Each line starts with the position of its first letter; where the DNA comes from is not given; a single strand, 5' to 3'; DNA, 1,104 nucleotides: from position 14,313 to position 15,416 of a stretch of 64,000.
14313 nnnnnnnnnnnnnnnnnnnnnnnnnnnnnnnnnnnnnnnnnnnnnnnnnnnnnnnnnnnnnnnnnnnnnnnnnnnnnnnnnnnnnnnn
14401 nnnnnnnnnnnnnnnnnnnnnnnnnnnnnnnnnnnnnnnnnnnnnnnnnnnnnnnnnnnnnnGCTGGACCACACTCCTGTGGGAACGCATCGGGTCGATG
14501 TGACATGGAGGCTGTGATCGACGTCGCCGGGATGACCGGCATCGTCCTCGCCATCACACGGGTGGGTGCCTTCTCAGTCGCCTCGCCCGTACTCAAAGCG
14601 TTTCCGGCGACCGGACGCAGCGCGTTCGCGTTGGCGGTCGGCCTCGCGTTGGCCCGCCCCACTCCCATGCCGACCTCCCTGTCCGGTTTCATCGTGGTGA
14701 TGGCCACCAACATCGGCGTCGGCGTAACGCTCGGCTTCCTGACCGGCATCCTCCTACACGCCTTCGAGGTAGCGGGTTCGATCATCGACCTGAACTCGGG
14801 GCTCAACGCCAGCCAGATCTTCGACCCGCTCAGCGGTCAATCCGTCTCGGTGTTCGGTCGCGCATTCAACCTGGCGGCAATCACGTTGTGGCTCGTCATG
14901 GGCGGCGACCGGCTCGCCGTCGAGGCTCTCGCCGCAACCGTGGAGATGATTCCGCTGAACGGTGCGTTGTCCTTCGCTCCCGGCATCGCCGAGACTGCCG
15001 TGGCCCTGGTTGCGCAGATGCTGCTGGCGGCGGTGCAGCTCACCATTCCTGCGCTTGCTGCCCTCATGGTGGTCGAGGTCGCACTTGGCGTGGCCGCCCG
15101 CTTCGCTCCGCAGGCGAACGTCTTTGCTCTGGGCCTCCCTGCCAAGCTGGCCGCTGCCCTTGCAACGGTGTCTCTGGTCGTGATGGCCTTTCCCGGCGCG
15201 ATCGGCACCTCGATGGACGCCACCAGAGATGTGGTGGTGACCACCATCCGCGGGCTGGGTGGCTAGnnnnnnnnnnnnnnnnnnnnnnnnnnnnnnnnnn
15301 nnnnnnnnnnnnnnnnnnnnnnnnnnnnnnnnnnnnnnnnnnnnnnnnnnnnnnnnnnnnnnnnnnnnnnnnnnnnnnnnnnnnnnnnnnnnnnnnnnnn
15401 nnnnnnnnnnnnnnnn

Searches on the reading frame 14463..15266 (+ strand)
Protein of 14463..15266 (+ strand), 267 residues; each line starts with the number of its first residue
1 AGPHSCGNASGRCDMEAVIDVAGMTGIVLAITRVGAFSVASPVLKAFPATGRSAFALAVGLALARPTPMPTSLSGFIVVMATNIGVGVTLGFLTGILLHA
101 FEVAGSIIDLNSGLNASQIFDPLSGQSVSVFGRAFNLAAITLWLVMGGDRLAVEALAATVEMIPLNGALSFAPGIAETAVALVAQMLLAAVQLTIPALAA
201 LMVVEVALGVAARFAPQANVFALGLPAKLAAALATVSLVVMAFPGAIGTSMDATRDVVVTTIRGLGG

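Call 42: search_protein_families(library=pfam, proteins=[window:14463-15266:+], max_evalue=0.00001)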
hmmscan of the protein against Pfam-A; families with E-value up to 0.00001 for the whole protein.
window:14463-15266:+ (267 aa): 1 family
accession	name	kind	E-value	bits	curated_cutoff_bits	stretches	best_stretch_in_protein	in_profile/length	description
PF01311.25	Bac_export_1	-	1.7e-45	155.9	27.8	1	27-251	4-227/230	Bacterial export proteins, family 1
